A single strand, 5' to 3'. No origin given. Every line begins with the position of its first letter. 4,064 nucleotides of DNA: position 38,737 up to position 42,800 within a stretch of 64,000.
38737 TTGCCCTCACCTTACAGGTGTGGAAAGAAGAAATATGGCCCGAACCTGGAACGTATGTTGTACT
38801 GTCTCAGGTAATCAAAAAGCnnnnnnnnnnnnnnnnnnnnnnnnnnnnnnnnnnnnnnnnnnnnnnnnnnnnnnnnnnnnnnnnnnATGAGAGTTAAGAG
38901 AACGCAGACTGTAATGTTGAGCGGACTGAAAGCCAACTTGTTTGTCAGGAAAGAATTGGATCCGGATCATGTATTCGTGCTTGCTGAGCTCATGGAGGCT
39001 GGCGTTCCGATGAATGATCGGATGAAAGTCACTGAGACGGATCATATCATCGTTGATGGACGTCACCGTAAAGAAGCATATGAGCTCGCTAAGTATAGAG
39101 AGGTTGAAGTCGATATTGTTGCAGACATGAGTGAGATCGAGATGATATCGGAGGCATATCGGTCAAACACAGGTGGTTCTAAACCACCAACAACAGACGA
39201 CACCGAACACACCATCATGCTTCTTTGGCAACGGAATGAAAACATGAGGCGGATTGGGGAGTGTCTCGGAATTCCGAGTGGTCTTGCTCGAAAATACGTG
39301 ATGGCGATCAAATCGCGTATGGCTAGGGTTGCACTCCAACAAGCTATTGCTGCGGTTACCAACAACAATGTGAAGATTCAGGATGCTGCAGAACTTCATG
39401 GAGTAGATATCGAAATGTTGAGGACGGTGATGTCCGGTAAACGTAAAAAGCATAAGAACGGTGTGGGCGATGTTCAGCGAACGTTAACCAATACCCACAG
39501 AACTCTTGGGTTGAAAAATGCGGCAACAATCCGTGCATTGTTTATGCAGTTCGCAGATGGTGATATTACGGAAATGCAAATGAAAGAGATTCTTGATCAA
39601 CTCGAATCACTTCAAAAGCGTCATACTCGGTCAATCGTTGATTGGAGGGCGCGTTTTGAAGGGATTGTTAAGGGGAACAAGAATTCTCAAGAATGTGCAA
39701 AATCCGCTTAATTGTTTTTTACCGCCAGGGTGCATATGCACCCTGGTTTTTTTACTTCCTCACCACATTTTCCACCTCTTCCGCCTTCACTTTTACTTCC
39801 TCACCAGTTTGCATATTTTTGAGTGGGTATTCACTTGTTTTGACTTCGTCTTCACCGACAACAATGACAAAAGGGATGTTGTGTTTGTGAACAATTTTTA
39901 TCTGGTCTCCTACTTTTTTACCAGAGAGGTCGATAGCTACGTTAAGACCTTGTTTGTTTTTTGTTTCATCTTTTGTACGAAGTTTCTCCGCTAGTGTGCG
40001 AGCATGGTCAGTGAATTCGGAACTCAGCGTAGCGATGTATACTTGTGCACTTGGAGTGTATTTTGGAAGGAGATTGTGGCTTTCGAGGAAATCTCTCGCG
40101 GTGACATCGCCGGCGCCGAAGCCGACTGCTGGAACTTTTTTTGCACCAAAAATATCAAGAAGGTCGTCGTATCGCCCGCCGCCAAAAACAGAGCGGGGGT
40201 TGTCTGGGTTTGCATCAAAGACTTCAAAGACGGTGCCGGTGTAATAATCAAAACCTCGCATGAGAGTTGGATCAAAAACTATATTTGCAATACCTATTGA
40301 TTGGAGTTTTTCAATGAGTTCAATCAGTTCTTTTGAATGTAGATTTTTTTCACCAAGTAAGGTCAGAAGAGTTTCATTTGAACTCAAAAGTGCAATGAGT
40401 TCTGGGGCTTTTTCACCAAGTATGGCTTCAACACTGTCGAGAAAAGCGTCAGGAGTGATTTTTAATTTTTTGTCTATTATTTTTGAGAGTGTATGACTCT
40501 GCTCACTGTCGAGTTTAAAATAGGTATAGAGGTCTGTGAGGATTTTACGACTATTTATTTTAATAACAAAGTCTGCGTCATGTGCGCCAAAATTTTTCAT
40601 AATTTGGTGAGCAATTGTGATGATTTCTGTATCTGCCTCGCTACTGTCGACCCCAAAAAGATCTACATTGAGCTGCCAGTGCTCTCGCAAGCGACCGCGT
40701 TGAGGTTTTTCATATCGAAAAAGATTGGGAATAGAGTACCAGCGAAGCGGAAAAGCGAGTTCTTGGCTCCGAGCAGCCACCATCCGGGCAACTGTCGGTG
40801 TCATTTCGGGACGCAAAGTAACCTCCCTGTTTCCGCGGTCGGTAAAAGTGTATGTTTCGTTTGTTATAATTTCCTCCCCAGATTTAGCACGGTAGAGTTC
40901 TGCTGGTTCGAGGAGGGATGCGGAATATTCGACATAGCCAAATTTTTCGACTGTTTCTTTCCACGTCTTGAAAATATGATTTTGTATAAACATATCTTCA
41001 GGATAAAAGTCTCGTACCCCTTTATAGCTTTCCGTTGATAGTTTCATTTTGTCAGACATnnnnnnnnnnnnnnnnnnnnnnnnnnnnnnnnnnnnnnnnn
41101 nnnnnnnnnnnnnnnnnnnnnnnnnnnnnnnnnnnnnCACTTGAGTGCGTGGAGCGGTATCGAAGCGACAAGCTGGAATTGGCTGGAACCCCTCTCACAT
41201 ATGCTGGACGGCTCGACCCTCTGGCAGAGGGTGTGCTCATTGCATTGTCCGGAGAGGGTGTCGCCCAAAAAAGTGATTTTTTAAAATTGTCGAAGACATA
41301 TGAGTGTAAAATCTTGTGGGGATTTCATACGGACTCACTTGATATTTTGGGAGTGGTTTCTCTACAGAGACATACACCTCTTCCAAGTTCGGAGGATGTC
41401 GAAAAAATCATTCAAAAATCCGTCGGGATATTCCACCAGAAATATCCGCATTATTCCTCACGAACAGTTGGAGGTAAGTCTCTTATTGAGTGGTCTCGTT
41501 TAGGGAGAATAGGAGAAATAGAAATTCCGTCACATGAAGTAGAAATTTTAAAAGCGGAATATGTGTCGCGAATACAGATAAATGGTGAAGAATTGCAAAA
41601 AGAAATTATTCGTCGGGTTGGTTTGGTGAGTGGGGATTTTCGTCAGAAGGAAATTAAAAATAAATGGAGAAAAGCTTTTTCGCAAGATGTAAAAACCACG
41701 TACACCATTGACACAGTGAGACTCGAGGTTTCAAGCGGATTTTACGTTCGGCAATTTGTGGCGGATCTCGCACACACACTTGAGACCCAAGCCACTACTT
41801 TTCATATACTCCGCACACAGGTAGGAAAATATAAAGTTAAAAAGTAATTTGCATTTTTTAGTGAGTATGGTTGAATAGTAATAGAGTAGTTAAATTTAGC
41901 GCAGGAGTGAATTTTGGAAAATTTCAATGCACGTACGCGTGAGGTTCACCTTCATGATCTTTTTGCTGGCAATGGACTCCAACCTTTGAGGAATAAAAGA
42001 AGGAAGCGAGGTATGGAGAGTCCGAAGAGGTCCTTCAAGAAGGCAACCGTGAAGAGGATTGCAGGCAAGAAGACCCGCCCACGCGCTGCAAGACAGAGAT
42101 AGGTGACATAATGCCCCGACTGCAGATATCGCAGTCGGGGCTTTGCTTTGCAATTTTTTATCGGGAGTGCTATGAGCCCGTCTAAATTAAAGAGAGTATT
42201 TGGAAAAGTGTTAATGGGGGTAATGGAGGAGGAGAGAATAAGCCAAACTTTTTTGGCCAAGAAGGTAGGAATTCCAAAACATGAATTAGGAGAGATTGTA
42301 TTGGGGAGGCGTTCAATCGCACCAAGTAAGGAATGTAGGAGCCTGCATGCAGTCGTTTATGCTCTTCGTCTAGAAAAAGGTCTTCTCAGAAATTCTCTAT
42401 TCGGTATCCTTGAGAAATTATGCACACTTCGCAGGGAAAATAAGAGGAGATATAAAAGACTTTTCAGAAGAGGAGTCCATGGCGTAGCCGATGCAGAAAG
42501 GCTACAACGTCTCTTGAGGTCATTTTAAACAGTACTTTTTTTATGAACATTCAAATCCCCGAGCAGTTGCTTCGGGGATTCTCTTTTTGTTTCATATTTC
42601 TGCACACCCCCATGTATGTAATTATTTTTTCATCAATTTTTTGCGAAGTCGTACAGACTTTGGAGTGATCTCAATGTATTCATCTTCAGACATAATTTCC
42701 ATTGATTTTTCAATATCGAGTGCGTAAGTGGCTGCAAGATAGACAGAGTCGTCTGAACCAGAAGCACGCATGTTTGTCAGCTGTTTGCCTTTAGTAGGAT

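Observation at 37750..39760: Compositionally distinct three-gene island with perfect Shine-Dalgarno sites, ending in a ParB/Srx-like protein, divergent from a DEDDy exonuclease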

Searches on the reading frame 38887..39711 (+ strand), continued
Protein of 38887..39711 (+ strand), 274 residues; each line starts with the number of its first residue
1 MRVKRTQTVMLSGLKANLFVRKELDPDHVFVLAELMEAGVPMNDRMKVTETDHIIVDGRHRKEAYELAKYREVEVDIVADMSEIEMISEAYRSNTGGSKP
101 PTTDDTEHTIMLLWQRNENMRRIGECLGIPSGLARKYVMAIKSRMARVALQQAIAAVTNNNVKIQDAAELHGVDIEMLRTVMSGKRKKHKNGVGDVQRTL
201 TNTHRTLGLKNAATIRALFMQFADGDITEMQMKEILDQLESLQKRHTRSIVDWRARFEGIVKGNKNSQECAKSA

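Call 84: search_protein_families(library=phrogs, proteins=[L046:5453-6619:-, L046:6834-7034:-, L046:7081-7323:+, L046:7403-7978:+, L046:7980-8750:+, L046:8747-9004:+, L045:7348-8214:+, L045:8226-9131:+, L044:6452-7951:+, L044:7986-8885:+], max_evalue=0.001)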
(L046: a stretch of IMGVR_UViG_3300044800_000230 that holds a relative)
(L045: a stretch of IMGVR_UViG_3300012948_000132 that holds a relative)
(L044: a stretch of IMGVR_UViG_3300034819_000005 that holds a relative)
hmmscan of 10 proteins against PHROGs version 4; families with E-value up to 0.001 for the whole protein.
L046:5453-6619:- (388 aa): 5 families
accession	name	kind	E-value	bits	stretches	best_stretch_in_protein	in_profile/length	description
phrog_1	-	integration and excision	1.6e-51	177.3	1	33-367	117-438/611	integrase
phrog_216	-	integration and excision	6.8e-29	101.9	1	189-377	50-237/301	integrase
phrog_7685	-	integration and excision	8.8e-09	36.2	1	290-367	156-226/240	integrase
phrog_23271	-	unknown function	5.6e-08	33.6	1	326-359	13-46/67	-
phrog_34557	-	integration and excision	0.00017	22.4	1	322-361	124-163/183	integrase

L046:6834-7034:- (66 aa): 7 families
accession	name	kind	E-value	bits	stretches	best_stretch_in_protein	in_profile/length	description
phrog_1468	-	transcription regulation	7.2e-14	52.2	1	4-52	10-58/67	transcriptional repressor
phrog_4779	-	transcription regulation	1.5e-05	26.4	1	1-53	2-53/98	transcriptional regulator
phrog_6831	-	transcription regulation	5.7e-05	24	1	4-45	8-49/68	transcriptional regulator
phrog_2967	-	transcription regulation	0.0003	21.4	1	4-44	13-53/225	transcriptional regulator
phrog_3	-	transcription regulation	0.00031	21.6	1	2-54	89-141/430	transcriptional repressor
phrog_8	-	transcription regulation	0.0004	20.9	1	4-40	79-115/346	transcriptional regulator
phrog_1373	-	transcription regulation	0.0007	20.6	1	4-40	66-102/166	transcriptional regulator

L046:7081-7323:+ (80 aa): 2 families
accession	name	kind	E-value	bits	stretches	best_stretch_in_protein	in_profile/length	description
phrog_8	-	transcription regulation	2.5e-06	28.2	1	4-79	70-143/346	transcriptional regulator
phrog_4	-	transcription regulation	6.2e-05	23.1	1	6-78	132-198/400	transcriptional repressor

L046:7403-7978:+ (191 aa): 1 family
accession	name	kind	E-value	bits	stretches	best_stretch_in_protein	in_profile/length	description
phrog_4571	-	unknown function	0.00053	20.9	1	26-157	20-144/289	-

L046:7980-8750:+ (256 aa): 2 families
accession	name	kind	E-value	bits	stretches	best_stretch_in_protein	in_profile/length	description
phrog_1033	-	DNA, RNA and nucleotide metabolism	1.9e-06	28.9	1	33-98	63-138/334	ParB-like partition protein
phrog_12047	-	DNA, RNA and nucleotide metabolism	0.00085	19.9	0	41-222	34-204/301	ParB-like partition nuclease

L046:8747-9004:+ (85 aa): 0 families

L045:7348-8214:+ (288 aa): 3 families
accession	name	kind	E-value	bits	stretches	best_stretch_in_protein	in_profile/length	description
phrog_3264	-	DNA, RNA and nucleotide metabolism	2.2e-06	28.5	1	3-99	50-139/337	ParB-like partition protein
phrog_4715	-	DNA, RNA and nucleotide metabolism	7.4e-05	22.3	1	42-177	188-290/630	ParB-like partition protein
phrog_1466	-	unknown function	0.00027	22.3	0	207-243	57-92/92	-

L045:8226-9131:+ (301 aa): 3 families
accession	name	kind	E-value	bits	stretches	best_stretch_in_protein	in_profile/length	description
phrog_1218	-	DNA, RNA and nucleotide metabolism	7e-11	43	1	7-196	8-193/364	exonuclease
phrog_69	-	DNA, RNA and nucleotide metabolism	0.00033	20.8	1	6-235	87-287/501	exonuclease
phrog_1706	-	DNA, RNA and nucleotide metabolism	0.00078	20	0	18-279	56-252/293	CRISPR/Cas system associated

L044:6452-7951:+ (499 aa): 0 families

L044:7986-8885:+ (299 aa): 0 families

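Call 92: search_protein_families(library=padloc, alignment_id=A1, max_evalue=0.001)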
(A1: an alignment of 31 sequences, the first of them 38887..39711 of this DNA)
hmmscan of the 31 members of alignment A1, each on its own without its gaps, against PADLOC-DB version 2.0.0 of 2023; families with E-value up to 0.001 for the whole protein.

A. member 1, window:38887-39711:+ (274 aa): 0 families

B. families by the number of members that match (of 31 scanned): 1 family
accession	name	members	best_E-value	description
PDLC00638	ZorA2|ZorA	1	0.00041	MotA/ExbB/TolQ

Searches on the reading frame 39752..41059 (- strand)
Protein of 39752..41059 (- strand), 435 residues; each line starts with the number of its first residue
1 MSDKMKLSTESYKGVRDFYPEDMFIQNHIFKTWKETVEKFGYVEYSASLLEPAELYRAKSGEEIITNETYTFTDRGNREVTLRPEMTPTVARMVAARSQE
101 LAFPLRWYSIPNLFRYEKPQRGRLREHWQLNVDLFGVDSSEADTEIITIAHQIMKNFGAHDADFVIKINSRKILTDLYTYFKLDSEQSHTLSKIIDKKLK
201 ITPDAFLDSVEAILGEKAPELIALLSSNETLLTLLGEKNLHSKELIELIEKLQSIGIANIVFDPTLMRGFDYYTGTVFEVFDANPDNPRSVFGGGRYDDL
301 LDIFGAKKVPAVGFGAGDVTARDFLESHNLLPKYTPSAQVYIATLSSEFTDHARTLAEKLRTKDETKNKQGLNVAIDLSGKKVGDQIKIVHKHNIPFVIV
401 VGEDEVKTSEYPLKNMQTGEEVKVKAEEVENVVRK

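Call 70: find_related_loci(query=window:39752-41059:-, collection=metagenome_contigs, flank=7000)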
Query window:39752-41059:- (435 aa) in metagenome_contigs; peptide patterns used: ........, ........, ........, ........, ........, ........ (x = any residue, [..] = any of these).
600 stretches matched a pattern (row limit reached: there are more); 562 encode a relative of the query (tblastn E <= 1e-3); the best 80 are kept; 80 distinct loci.
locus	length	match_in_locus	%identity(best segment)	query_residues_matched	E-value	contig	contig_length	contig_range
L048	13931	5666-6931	70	1-429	0e+0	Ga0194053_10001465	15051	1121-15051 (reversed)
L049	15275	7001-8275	67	1-433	0e+0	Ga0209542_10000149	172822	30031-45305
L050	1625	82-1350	67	6-435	0e+0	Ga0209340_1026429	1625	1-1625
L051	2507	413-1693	65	1-435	0e+0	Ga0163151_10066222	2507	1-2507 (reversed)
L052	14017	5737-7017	67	1-434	0e+0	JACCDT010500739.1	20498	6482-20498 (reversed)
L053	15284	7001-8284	67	1-435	0e+0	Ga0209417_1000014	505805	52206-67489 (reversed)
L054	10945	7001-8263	65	1-429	0e+0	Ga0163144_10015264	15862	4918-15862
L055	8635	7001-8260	65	4-429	0e+0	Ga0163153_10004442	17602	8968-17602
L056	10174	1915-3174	65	4-429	0e+0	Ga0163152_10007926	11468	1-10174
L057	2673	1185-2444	64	4-429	0e+0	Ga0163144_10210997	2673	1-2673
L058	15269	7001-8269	63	6-435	0e+0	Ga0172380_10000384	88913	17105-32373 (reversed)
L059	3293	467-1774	63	1-434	0e+0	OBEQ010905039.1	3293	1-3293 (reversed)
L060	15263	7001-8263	65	1-429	0e+0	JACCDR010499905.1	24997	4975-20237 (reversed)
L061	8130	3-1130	65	41-423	6e-173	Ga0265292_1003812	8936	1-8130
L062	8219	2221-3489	58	6-429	4e-172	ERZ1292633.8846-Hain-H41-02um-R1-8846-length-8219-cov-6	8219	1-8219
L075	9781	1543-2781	59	6-419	5e-163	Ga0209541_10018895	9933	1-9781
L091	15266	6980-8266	56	1-429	9e-157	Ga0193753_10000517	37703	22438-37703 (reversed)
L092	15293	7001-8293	55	3-429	9e-157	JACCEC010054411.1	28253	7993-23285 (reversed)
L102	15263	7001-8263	55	1-421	6e-155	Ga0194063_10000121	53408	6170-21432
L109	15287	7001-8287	52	4-433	2e-153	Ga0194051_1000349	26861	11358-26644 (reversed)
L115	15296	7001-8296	53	1-434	4e-151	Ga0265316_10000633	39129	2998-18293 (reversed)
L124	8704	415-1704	53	1-435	2e-149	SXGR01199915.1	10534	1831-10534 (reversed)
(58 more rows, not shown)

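Call 96: search_protein_families(library=pfam, proteins=[L052:7019-7405:+, L102:8334-9263:-, L091:8290-9132:+, L092:8331-9899:-, L109:8314-9219:+, L075:2900-3325:-, L102:9621-11516:-, L115:8326-8952:+, L115:8949-9278:+, L124:2939-3298:+], max_evalue=0.001)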
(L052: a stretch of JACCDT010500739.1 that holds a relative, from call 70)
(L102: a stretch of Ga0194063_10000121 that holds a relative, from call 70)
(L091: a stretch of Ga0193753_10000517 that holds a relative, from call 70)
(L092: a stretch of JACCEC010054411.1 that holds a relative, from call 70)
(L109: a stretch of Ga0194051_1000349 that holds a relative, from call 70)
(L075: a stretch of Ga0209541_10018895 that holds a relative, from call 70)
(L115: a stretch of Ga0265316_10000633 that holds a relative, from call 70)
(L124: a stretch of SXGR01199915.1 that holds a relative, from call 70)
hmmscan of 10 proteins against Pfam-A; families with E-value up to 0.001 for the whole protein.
L052:7019-7405:+ (128 aa): 1 family
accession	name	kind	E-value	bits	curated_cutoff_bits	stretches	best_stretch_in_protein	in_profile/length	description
PF02452.23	PemK_toxin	-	1.2e-13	51.6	23.1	1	27-127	3-108/109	PemK-like, MazF-like toxin of type II toxin-antitoxin system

L102:8334-9263:- (309 aa): 1 family
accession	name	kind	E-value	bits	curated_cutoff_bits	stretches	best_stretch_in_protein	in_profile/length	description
PF02498.22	Bro-N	-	1.6e-08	35.5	25.6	1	53-136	7-82/96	BRO family, N-terminal domain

L091:8290-9132:+ (280 aa): 2 families
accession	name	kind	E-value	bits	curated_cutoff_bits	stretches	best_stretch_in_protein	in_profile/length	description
PF13385.13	Laminin_G_3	-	3.7e-14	53.6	27.6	1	117-263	11-151/151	Concanavalin A-like lectin/glucanases superfamily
PF07963.17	N_methyl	-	1.4e-07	31.2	21.2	1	9-30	5-26/27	Prokaryotic N-terminal methylation motif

L092:8331-9899:- (522 aa): 2 families
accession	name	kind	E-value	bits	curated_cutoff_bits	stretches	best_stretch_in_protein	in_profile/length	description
PF02518.31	HATPase_c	-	1.9e-23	83.5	26.4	1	410-520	2-109/111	Histidine kinase-, DNA gyrase B-, and HSP90-like ATPase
PF00512.31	HisKA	-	5.3e-06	26.8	26.9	1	299-363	2-66/66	His Kinase A (phospho-acceptor) domain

L109:8314-9219:+ (301 aa): 1 family
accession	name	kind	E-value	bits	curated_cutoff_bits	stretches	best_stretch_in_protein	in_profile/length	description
PF02557.22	VanY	-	2e-33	115.4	25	1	147-270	3-131/132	D-alanyl-D-alanine carboxypeptidase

L075:2900-3325:- (141 aa): 0 families

L102:9621-11516:- (631 aa): 5 families
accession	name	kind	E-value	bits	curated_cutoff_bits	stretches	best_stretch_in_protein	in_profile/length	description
PF17164.10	DUF5122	-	3.1e-14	53.4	27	1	72-103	5-36/36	Domain of unknown function (DUF5122) beta-propeller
PF12768.13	Rax2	-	1.8e-13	50.9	28.8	1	254-381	14-138/254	Rax2 C-terminal beta propeller domain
PF07494.17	Reg_prop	-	1.5e-06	28.1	20.4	0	57-77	2-22/24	Two component regulator propeller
PF00400.38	WD40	-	1.3e-05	25.9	27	0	207-232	6-30/39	WD domain, G-beta repeat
PF20426.4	NBCH_WD40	-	0.00032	20.1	50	0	181-240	93-151/350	Neurobeachin beta propeller domain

L115:8326-8952:+ (208 aa): 1 family
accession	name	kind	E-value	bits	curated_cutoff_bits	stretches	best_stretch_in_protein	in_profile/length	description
PF01230.28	HIT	-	5.6e-08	33.8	21.5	1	19-106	3-94/98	HIT domain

L115:8949-9278:+ (109 aa): 0 families

L124:2939-3298:+ (119 aa): 3 families
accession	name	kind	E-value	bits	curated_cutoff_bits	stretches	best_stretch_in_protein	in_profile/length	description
PF04480.18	DUF559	-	2.6e-31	108.1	20.6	1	8-116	2-108/109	Protein of unknown function (DUF559)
PF18741.7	MTES_1575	-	4.4e-07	30.3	38.2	1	39-113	14-93/96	REase_MTES_1575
PF10881.14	DUF2726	-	0.0006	20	24.7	0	61-101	73-113/126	Protein of unknown function (DUF2726)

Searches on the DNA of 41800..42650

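Call 101: search_rna_families(source=window, start=41800, end=42650, threshold=evalue, max_evalue=1)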
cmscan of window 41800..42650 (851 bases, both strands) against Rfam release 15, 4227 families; matches with E-value up to 1: 1.
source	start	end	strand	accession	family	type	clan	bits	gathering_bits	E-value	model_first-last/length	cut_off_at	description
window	42106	42191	-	RF00262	sar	Gene; antisense;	-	19.3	43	0.52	1-68/68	no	sar RNA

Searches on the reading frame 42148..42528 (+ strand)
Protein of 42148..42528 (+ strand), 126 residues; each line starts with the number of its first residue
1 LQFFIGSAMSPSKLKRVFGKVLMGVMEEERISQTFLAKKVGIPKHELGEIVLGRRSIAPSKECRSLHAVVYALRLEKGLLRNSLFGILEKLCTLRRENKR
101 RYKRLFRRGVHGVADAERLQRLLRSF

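Call 4: search_protein_families(library=pfam, proteins=[window:42148-42528:+], max_evalue=0.1)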
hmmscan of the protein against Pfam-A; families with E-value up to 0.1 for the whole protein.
window:42148-42528:+ (126 aa): 3 families
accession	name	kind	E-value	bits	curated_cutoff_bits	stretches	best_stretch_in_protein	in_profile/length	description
PF01381.28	HTH_3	-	0.022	15.3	23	0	27-59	6-38/55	Helix-turn-helix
PF10338.15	YBL028C_N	-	0.046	14.4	28.2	1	96-122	7-33/44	YBL028C ribosome biogenesis factor, N-terminal domain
PF13443.12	HTH_26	-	0.065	13.9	22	0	25-50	5-30/63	Cro/C1-type HTH DNA-binding domain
